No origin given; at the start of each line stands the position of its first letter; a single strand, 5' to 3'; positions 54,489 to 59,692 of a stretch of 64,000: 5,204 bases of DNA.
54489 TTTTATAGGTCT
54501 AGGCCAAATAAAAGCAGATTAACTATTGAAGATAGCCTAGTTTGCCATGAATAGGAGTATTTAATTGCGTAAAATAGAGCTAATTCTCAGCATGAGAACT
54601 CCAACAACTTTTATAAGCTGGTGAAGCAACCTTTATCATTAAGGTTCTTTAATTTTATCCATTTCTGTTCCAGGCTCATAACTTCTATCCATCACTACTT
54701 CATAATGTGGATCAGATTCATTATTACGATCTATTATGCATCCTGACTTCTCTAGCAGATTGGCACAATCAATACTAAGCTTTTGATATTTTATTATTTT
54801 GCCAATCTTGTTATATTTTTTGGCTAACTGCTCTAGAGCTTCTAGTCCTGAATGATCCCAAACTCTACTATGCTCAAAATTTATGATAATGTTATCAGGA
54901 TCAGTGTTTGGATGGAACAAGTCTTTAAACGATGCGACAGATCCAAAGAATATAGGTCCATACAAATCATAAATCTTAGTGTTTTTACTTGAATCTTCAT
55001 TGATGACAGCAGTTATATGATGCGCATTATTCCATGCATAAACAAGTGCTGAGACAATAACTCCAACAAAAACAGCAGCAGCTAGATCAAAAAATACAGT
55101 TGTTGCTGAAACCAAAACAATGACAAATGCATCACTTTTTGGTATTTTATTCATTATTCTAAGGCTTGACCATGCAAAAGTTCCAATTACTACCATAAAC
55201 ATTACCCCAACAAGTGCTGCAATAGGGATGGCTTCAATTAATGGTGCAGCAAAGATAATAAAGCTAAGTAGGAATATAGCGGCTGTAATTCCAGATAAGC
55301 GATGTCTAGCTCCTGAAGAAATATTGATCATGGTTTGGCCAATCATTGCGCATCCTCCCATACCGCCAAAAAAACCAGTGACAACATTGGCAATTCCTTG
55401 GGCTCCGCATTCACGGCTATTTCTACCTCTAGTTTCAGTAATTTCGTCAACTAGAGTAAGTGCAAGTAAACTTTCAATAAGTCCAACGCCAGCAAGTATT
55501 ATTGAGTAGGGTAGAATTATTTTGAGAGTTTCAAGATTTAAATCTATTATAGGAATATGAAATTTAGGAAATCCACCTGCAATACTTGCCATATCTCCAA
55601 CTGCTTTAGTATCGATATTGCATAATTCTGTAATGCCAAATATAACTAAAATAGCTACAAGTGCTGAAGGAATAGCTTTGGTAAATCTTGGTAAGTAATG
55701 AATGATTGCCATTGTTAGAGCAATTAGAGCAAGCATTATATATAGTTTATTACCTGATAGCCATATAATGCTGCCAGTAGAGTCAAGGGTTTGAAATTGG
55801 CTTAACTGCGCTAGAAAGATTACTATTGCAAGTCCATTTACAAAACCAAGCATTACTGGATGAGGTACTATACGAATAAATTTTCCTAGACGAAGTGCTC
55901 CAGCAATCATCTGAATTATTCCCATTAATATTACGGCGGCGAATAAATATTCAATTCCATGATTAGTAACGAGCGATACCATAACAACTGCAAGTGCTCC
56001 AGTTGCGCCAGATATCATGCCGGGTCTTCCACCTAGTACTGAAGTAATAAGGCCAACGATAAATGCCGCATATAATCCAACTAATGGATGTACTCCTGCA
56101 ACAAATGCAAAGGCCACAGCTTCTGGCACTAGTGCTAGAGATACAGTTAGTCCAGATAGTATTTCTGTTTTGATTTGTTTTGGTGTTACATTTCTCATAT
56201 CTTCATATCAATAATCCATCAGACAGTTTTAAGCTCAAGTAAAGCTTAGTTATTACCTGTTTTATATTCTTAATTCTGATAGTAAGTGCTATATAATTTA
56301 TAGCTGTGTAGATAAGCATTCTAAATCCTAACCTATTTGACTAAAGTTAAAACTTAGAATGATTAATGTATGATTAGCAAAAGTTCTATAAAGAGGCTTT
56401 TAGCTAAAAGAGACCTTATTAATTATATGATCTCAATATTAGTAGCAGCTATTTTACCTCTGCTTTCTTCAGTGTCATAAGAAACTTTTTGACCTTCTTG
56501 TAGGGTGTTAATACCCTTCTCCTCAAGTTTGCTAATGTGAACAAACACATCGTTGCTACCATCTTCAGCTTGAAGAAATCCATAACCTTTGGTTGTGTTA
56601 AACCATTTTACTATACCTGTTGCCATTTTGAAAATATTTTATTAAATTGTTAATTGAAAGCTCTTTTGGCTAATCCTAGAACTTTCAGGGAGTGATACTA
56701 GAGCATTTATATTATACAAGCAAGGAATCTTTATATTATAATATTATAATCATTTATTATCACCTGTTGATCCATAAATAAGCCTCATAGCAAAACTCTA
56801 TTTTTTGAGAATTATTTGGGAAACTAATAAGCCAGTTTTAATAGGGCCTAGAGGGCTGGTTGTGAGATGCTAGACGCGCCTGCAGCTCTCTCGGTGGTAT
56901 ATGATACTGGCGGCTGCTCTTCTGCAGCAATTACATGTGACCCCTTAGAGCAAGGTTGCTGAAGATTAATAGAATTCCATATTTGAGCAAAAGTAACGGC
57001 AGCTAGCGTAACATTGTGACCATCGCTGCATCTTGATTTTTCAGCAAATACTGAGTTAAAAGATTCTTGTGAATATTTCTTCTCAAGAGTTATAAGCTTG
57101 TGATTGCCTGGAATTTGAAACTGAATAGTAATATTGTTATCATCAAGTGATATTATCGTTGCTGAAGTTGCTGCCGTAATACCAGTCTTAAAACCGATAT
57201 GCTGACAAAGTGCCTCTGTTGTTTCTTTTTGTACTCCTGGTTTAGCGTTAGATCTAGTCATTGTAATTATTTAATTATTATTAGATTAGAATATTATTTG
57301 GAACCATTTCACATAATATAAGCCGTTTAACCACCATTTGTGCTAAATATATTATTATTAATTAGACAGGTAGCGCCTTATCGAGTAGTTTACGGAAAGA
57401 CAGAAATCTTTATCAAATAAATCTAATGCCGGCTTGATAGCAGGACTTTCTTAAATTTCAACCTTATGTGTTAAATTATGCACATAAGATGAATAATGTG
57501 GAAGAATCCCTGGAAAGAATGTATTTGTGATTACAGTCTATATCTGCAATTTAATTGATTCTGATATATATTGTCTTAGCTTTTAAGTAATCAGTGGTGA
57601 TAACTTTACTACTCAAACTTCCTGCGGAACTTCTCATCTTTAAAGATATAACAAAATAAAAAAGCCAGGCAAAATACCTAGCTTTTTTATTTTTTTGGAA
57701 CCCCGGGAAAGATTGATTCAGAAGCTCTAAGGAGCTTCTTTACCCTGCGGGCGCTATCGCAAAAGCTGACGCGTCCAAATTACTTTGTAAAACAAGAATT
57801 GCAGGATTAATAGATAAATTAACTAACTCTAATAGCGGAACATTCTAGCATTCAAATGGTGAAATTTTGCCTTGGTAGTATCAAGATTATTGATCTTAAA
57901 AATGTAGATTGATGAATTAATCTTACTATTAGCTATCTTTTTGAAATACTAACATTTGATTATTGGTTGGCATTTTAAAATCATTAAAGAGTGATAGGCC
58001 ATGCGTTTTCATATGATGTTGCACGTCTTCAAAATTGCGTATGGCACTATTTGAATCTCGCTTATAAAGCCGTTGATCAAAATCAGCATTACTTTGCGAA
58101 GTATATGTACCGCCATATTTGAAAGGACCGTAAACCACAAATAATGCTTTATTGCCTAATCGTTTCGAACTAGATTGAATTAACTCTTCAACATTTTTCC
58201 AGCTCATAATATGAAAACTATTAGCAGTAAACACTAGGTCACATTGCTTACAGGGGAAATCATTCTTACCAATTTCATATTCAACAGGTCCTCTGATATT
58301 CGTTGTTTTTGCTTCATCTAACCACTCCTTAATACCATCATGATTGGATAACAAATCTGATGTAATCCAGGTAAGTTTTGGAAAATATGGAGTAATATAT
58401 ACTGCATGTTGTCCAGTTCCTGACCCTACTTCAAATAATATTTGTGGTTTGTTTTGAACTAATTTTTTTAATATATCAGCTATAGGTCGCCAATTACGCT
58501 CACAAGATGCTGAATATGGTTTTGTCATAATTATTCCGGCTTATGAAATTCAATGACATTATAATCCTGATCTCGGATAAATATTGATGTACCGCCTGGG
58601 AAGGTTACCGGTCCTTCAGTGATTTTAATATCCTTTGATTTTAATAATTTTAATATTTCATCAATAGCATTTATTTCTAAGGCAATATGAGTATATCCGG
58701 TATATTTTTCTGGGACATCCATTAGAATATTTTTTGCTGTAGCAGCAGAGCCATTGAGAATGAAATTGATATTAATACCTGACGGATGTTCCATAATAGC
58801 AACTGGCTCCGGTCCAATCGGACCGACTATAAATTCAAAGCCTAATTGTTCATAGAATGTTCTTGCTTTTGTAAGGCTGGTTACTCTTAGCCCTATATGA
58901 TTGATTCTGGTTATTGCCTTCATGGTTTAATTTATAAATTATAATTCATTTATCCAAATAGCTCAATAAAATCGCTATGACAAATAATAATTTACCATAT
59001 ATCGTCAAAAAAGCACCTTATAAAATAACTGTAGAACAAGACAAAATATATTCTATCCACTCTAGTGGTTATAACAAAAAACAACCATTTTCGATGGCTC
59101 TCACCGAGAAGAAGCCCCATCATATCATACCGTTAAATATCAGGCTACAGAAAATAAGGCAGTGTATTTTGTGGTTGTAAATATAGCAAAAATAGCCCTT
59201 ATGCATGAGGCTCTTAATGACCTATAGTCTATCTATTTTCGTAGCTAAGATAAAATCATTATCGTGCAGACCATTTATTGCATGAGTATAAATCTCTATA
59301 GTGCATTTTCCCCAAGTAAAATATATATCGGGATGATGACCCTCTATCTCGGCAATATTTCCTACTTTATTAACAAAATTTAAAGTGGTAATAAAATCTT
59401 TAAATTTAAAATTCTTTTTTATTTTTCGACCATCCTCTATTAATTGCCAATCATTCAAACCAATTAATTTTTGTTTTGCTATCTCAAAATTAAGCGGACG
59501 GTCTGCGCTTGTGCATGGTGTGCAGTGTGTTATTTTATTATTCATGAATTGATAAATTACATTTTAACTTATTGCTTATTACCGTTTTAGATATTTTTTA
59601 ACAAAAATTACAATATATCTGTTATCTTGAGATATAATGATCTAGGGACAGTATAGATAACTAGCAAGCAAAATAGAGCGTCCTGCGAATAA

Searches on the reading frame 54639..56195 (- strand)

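Call 14: search_protein_families(library=ncbifam, proteins=[window:54639-56195:-])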
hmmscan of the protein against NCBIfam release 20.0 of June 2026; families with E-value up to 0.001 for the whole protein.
window:54639-56195:- (518 aa): 3 families
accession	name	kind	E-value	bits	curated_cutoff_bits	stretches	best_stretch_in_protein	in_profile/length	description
TIGR00815.1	sulP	subfamily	7.9e-75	252.4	380.45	1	6-476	12-539/565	sulfate permease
NF008660.1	PRK11660.1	equivalog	6.6e-67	226.2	614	1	4-485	25-544/572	C4-dicarboxylic acid transporter DauA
NF050096.1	BicarbTportBicA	equivalog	7e-59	199.8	880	1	6-384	10-402/547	bicarbonate transporter BicA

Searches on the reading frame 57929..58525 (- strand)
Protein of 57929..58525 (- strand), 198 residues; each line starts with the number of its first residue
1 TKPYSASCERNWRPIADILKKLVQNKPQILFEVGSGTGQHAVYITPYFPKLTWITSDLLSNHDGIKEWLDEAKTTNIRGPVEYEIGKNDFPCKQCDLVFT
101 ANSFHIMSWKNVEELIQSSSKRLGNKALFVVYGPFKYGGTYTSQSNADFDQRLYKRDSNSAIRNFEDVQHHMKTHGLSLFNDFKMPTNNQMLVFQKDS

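Call 5: search_protein_families(library=pfam, proteins=[window:57929-58525:-])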
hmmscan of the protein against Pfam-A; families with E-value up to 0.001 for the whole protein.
window:57929-58525:- (198 aa): 2 families
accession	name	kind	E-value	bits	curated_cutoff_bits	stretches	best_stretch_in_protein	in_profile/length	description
PF06080.18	DUF938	-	9.6e-57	192.5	27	1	2-196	1-202/202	Protein of unknown function (DUF938)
PF13649.12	Methyltransf_25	-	0.0007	20.7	27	0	32-121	3-91/97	Methyltransferase domain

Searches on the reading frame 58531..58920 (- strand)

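Call 5: search_protein_families(library=pfam, proteins=[window:58531-58920:-])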
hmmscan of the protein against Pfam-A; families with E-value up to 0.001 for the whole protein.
window:58531-58920:- (129 aa): 2 families
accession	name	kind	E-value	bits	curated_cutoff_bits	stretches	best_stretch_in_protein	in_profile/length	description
PF00903.31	Glyoxalase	-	3.2e-12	47.3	20.6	1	5-125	1-121/121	Glyoxalase/Bleomycin resistance protein/Dioxygenase superfamily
PF13669.12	Glyoxalase_4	-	6.4e-06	26.9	27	1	7-107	1-100/109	Glyoxalase/Bleomycin resistance protein/Dioxygenase superfamily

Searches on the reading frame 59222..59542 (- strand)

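Call 5: search_protein_families(library=pfam, proteins=[window:59222-59542:-])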
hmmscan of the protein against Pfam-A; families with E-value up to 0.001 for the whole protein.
window:59222-59542:- (106 aa): 1 family
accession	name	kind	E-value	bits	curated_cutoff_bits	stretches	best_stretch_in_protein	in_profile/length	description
PF01329.24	Pterin_4a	-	2.7e-29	101.6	26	1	17-106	3-91/91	Pterin 4 alpha carbinolamine dehydratase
